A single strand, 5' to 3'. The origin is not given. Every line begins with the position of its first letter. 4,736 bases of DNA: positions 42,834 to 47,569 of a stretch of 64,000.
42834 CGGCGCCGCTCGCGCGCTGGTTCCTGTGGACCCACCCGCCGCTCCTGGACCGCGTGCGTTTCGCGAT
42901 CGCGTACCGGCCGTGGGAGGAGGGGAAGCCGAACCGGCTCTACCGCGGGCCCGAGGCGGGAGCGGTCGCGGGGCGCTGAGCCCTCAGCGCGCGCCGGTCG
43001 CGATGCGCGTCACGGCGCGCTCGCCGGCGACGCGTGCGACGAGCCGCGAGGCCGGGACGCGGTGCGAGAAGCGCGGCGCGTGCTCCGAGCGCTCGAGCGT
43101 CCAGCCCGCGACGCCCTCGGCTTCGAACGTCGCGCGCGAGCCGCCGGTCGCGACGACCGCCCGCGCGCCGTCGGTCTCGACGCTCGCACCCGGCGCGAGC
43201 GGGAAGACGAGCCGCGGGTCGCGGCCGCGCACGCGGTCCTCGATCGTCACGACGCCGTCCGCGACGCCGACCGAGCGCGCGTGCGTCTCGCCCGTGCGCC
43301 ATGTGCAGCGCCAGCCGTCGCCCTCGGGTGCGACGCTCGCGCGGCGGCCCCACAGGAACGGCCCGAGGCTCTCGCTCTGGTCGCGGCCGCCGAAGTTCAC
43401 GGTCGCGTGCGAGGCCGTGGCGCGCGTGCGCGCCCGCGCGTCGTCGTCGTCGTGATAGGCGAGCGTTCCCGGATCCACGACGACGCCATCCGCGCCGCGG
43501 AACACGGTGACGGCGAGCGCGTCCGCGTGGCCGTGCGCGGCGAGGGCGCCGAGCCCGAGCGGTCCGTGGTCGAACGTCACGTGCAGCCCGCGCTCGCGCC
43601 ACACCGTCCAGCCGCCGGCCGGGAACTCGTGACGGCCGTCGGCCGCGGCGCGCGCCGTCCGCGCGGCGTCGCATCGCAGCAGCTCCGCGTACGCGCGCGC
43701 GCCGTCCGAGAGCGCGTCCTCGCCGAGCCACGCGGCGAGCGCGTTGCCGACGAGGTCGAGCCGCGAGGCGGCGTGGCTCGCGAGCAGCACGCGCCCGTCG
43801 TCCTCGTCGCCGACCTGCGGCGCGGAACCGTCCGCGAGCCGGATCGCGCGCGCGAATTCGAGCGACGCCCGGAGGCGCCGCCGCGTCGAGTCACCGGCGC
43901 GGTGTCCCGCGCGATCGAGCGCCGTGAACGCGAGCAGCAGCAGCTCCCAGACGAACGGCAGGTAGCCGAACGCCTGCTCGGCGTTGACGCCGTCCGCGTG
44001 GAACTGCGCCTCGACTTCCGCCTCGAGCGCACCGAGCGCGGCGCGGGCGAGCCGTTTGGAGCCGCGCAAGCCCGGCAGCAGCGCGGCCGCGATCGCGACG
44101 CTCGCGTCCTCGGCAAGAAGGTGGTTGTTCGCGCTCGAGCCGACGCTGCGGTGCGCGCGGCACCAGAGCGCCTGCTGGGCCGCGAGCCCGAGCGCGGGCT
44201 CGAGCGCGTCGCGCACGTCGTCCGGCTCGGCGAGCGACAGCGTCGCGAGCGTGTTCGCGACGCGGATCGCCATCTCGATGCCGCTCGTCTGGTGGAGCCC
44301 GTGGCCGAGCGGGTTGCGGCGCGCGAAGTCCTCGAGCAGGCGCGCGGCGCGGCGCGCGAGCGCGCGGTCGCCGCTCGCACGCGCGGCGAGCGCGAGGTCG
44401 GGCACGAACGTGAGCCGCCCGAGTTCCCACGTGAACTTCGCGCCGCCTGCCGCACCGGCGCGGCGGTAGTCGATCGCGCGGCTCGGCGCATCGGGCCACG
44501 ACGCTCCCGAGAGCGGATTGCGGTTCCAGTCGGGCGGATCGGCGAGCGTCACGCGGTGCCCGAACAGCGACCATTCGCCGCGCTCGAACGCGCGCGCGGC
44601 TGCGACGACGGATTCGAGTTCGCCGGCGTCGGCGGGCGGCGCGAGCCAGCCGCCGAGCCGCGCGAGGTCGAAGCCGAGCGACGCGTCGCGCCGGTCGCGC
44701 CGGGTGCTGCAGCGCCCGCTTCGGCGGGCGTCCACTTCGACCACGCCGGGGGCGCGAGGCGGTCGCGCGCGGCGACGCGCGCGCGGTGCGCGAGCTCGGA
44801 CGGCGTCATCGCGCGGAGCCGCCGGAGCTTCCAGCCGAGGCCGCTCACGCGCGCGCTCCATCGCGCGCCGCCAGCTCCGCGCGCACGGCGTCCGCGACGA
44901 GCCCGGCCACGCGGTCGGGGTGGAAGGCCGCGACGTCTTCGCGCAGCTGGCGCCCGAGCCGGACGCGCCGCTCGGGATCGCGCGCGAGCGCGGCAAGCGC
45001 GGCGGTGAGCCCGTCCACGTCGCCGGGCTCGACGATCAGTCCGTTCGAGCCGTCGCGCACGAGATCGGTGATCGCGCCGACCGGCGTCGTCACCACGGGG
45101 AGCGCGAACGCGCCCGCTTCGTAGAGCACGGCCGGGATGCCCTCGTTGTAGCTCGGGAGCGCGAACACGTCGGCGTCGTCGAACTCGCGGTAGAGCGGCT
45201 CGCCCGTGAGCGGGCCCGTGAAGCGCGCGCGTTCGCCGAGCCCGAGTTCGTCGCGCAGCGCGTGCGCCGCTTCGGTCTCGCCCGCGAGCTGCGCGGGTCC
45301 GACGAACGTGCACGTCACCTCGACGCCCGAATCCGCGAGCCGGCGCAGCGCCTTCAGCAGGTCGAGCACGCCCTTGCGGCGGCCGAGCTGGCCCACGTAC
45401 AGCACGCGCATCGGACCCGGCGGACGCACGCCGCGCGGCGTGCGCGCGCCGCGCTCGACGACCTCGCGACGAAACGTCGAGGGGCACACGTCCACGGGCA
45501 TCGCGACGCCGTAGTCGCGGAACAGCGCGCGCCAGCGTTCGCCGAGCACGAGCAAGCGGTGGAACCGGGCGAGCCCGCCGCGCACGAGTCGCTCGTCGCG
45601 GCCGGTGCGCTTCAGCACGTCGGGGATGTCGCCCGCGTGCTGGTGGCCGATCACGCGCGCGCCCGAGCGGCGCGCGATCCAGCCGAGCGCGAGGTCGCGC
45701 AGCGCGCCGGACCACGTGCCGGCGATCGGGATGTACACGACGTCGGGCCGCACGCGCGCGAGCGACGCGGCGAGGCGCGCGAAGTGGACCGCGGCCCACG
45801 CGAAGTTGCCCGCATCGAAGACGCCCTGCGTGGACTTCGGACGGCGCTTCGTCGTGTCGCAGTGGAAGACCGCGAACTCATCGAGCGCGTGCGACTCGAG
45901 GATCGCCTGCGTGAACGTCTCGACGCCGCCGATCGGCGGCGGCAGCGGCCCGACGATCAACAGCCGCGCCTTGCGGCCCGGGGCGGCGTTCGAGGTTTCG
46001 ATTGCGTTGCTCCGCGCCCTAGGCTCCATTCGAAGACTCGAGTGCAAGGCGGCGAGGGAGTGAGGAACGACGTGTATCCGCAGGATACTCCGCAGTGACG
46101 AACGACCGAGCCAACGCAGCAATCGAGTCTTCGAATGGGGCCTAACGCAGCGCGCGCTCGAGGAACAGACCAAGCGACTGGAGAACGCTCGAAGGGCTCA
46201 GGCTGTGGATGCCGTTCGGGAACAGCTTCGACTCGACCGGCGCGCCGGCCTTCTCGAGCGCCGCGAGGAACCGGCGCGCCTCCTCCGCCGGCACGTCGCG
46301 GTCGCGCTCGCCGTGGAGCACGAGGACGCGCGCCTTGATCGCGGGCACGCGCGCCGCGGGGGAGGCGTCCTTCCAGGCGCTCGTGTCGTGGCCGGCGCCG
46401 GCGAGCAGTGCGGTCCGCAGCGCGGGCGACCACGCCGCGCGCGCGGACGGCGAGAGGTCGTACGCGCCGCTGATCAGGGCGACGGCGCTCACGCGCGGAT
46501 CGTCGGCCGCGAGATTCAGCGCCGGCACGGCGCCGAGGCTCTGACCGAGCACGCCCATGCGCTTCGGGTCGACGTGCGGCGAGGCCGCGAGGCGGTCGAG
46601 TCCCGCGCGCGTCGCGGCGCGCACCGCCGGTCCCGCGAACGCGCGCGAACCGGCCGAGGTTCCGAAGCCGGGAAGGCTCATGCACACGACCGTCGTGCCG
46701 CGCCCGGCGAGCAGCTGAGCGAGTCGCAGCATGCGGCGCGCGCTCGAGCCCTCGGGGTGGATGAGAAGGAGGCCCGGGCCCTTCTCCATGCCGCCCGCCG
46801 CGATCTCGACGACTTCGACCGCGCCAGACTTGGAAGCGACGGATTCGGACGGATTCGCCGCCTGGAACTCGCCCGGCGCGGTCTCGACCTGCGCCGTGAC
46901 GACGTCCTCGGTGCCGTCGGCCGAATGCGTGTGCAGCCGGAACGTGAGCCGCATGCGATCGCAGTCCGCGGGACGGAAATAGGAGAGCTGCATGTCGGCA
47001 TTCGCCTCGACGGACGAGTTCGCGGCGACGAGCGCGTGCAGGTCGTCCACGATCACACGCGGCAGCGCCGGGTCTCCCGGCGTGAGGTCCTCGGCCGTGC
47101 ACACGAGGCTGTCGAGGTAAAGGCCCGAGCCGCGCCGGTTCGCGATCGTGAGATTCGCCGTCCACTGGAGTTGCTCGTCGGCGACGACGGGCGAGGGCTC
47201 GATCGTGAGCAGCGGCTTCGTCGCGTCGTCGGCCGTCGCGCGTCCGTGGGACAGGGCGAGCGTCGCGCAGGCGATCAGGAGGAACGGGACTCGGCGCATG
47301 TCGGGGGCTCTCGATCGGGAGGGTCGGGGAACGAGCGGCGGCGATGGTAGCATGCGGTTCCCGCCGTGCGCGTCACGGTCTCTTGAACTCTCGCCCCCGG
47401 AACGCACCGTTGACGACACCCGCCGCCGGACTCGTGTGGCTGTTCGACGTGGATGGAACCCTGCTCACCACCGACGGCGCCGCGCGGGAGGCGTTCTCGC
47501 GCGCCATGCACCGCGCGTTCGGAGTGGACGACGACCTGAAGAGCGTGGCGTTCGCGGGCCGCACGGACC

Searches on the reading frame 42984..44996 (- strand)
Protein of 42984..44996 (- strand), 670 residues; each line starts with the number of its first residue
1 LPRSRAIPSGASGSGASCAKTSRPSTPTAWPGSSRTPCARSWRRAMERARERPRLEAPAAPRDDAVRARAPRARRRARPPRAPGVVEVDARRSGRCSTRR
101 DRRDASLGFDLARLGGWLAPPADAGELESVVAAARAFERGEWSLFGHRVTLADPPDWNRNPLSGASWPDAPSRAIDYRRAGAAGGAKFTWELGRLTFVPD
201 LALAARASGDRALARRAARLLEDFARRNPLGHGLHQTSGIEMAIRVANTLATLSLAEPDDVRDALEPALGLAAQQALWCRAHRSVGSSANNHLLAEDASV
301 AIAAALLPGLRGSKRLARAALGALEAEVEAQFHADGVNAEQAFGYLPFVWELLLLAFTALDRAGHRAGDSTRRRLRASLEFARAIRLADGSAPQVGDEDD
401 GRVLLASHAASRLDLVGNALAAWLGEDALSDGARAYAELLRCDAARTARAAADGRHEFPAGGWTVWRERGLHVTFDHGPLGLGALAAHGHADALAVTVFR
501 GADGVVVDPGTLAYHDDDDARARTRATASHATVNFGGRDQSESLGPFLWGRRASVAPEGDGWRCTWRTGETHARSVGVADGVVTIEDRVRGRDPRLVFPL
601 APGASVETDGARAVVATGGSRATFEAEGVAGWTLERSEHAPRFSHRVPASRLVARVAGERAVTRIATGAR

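Call 50: search_protein_families(library=pfam, proteins=[window:42984-44996:-], max_evalue=0.001)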
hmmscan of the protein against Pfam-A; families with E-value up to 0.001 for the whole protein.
window:42984-44996:- (670 aa): 2 families
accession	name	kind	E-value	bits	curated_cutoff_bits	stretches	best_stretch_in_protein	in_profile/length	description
PF07940.18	Hepar_II_III_C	-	1.6e-32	113.4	24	1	455-663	6-232/237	Heparinase II/III-like, C-terminal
PF16889.11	Hepar_II_III_N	-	7.7e-13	48.9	22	1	175-396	84-311/340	Heparinase II/III N-terminus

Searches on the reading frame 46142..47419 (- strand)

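Call 50: search_protein_families(library=pfam, proteins=[window:46142-47419:-], max_evalue=0.001)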
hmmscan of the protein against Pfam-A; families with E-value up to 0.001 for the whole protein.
window:46142-47419:- (425 aa): 8 families
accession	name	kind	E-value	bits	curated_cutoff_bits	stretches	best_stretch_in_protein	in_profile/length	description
PF12146.15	Hydrolase_4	-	1.1e-14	54.8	27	1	218-330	8-121/239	Serine aminopeptidase, S33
PF00326.27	Peptidase_S9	-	6.2e-13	49.2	22.6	1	272-408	50-190/213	Prolyl oligopeptidase family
PF01738.24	DLH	-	8.7e-10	39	21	1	269-406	80-187/217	Dienelactone hydrolase family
PF02129.25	Peptidase_S15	-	3.2e-09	37.3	23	1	225-323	46-133/262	X-Pro dipeptidyl-peptidase (S15 family)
PF00561.26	Abhydrolase_1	-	3e-08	34.1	25.8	1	223-322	9-103/245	alpha/beta hydrolase fold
PF00756.26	Esterase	-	1.1e-06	29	22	1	275-390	104-211/251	Putative esterase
PF07859.19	Abhydrolase_3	-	1.8e-05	25.1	25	1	279-406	64-207/210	alpha/beta hydrolase fold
PF20434.5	BD-FAE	-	0.00014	21.9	26.8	0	307-387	130-214/215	BD-FAE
